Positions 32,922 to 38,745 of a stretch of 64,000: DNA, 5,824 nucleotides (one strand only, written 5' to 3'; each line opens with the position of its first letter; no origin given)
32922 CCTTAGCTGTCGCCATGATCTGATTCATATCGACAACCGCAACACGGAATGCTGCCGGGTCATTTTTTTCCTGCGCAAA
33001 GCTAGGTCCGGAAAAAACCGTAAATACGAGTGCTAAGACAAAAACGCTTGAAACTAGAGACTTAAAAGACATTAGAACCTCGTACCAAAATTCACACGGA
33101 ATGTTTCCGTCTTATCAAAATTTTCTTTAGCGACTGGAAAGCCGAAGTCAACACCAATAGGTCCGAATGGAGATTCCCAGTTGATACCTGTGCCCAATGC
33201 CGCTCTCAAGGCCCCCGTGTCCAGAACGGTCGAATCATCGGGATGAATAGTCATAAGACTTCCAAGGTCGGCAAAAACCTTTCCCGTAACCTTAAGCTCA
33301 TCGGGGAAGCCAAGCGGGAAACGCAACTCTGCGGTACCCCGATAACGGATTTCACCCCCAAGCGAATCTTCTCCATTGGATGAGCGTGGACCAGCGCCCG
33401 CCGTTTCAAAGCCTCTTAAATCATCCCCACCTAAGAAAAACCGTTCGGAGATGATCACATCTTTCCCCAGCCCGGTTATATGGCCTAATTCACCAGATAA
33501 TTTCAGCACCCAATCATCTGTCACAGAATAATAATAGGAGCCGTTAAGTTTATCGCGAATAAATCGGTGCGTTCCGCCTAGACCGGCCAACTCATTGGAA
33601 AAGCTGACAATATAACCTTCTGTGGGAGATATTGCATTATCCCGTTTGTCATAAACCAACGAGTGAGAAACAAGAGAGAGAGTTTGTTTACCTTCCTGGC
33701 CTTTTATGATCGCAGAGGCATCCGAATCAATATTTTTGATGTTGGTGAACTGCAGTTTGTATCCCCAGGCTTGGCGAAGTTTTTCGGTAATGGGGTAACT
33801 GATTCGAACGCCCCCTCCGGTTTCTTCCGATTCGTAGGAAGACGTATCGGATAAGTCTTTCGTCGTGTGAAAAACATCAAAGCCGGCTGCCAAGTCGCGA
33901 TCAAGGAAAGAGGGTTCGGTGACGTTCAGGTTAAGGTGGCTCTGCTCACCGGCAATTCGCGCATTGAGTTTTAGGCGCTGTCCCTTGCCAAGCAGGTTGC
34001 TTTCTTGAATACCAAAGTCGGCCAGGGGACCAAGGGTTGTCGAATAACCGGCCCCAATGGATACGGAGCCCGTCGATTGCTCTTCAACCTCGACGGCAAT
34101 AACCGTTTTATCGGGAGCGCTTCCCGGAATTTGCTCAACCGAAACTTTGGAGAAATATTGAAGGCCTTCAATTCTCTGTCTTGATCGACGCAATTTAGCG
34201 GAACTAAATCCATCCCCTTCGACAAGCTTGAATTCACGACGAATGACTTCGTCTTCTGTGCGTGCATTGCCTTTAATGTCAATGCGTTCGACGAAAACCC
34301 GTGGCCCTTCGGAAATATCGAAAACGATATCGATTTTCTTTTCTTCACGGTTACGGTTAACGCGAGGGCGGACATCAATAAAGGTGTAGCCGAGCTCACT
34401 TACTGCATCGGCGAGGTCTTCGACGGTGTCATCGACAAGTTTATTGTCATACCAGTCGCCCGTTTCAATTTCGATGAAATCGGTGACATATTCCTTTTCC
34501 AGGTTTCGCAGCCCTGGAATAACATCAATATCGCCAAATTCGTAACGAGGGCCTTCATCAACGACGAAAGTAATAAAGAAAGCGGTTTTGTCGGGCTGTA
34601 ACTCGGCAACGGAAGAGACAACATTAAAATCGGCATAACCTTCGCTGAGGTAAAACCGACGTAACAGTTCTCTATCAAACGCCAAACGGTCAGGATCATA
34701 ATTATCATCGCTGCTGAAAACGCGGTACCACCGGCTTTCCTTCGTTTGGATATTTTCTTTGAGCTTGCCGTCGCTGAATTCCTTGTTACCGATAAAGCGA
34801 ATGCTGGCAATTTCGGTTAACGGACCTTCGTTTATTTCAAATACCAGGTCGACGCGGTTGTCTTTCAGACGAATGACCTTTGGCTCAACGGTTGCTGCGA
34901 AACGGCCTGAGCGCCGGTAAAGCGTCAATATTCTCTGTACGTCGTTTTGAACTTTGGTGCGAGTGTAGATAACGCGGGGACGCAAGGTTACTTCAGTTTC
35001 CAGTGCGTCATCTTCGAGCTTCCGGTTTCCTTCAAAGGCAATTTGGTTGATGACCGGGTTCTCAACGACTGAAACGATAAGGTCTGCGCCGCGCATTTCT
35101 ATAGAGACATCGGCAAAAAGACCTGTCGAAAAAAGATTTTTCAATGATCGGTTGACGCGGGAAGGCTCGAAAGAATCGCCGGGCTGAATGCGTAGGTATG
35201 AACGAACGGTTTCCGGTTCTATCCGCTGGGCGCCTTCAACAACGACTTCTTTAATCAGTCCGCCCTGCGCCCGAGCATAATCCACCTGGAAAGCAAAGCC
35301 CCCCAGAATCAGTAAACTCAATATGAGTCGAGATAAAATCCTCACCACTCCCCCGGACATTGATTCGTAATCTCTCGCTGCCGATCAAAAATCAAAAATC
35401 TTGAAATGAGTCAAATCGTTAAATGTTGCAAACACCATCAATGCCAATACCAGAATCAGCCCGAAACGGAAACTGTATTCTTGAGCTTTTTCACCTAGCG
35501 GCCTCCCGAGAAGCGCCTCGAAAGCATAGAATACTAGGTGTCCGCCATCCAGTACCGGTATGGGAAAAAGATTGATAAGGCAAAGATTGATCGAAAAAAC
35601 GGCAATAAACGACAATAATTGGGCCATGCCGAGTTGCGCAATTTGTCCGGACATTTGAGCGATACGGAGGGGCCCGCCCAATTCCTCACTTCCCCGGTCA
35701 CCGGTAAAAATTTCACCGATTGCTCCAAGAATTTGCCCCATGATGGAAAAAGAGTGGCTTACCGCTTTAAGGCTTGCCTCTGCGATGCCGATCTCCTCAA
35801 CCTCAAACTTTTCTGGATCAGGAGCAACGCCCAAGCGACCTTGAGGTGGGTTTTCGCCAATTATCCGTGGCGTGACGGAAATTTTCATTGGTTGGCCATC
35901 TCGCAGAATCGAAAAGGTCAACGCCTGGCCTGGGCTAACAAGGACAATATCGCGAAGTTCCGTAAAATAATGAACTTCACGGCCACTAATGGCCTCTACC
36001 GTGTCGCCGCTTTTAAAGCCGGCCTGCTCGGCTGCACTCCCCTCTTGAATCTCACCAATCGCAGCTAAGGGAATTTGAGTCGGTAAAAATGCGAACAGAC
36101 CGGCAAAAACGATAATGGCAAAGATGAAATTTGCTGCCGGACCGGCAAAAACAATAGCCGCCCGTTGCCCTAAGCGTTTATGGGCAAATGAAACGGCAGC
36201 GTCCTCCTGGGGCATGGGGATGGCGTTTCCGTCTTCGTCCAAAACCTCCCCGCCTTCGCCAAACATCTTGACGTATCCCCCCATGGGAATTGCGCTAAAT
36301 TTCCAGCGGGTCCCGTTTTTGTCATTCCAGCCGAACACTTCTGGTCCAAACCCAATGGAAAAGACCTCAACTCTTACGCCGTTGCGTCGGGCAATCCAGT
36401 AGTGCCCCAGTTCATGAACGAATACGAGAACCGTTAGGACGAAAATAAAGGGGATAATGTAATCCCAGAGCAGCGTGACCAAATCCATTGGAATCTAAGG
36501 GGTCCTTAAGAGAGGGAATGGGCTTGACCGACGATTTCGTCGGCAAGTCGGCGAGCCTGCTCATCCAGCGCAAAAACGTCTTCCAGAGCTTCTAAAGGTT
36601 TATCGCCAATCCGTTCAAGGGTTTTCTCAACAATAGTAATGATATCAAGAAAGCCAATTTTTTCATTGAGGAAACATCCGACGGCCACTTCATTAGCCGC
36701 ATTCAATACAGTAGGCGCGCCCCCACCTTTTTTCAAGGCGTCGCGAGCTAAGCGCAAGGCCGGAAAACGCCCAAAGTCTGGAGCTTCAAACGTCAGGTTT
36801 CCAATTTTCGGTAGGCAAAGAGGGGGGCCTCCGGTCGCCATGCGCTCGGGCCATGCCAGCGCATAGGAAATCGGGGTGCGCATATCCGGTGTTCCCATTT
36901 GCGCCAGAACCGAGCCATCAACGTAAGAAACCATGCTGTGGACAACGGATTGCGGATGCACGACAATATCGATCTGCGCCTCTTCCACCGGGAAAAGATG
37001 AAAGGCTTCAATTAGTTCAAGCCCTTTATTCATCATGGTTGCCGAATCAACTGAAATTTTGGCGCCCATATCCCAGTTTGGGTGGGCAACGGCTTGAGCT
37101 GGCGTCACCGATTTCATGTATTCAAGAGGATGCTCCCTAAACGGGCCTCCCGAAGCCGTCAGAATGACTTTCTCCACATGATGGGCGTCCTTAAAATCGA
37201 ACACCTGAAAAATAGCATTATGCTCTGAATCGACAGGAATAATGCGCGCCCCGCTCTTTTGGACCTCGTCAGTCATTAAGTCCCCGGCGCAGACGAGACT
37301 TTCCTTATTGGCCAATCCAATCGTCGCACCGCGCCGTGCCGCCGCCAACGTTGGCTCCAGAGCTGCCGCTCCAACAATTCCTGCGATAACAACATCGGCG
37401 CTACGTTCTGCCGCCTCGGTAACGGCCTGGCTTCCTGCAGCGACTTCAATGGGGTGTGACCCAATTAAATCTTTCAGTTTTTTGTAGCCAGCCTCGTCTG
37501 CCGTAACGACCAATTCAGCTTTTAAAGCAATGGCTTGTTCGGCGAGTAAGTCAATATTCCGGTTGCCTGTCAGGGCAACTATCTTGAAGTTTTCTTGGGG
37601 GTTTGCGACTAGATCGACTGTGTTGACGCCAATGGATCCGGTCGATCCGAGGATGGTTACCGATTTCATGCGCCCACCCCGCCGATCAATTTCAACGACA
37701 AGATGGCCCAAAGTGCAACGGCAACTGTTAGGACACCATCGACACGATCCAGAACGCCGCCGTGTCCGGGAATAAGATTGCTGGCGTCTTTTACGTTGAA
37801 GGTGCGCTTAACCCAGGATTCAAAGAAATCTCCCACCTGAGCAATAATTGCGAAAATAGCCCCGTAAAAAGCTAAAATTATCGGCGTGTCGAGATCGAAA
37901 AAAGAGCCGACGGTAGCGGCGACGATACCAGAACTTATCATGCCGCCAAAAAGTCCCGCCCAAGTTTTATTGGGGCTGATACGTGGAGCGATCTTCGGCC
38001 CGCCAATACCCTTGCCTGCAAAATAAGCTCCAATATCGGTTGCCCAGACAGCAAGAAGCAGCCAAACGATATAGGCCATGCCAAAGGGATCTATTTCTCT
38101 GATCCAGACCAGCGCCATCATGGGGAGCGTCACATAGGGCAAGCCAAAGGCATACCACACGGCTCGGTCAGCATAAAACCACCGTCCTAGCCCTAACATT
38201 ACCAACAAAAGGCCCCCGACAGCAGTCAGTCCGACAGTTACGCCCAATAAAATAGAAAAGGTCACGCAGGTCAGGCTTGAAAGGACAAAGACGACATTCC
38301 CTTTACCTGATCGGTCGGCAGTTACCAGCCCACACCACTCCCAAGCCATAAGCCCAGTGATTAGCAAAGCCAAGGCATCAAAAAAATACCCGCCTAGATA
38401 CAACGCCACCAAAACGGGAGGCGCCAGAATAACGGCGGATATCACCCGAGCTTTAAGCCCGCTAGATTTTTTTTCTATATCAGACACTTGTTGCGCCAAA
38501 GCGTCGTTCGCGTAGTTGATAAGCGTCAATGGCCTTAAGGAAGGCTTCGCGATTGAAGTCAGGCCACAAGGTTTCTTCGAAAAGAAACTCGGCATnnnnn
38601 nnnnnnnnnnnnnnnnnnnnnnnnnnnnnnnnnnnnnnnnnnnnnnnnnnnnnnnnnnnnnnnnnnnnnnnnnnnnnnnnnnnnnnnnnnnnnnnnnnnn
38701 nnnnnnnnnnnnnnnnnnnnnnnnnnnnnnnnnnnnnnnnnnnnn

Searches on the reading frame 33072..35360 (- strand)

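Call 26: search_protein_families(library=pfam, proteins=[window:33072-35360:-], max_evalue=0.001)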
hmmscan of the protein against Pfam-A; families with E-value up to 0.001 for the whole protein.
window:33072-35360:- (762 aa): 4 families
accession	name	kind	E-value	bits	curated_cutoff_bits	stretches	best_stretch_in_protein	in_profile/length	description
PF01103.29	Omp85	-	1.2e-73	248.9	24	1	455-762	1-325/325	Omp85 superfamily domain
PF07244.20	POTRA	-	1.4e-67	224.9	21.3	5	102-179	1-79/79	Surface antigen variable number repeat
PF08478.15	POTRA_1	-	8.7e-09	36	23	0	357-411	3-57/69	POTRA domain, FtsQ-type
PF25282.1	POTRA1_3_Toc75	-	9.8e-06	26.1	27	0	56-90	48-82/99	Toc75-like, POTRA domain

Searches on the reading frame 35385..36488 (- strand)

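Call 43: search_protein_families(library=pfam, proteins=[window:35385-36488:-], max_evalue=0.001)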
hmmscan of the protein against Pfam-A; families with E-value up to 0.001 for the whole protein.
window:35385-36488:- (367 aa): 3 families
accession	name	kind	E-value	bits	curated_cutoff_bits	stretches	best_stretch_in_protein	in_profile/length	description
PF02163.28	Peptidase_M50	-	1.3e-67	227.8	27.2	1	14-350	2-221/221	Peptidase family M50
PF17820.7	PDZ_6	-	1.7e-06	28.1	27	1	145-196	3-54/54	PDZ domain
PF13180.12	PDZ_2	-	2.8e-06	28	27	1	144-205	16-78/80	PDZ domain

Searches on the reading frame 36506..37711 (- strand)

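Call 43: search_protein_families(library=pfam, proteins=[window:36506-37711:-], max_evalue=0.001)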
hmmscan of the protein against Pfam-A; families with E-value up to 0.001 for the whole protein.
window:36506-37711:- (401 aa): 3 families
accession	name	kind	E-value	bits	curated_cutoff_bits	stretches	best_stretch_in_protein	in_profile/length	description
PF13288.12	DXPR_C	-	9e-42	142.4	27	1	272-388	1-114/115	DXP reductoisomerase C-terminal domain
PF08436.17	DXP_redisom_C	-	4.2e-39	133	26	1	157-240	1-84/84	1-deoxy-D-xylulose 5-phosphate reductoisomerase C-terminal domain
PF02670.22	DXP_reductoisom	-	6.7e-38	130.7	21.7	1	18-143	1-129/129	1-deoxy-D-xylulose 5-phosphate reductoisomerase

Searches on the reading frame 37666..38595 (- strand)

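Call 43: search_protein_families(library=pfam, proteins=[window:37666-38595:-], max_evalue=0.001)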
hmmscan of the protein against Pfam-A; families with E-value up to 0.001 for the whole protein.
window:37666-38595:- (309 aa): 1 family
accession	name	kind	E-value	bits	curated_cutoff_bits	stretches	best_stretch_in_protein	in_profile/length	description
PF01148.25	CTP_transf_1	-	3.4e-56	191.4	24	1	48-300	1-262/264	Cytidylyltransferase family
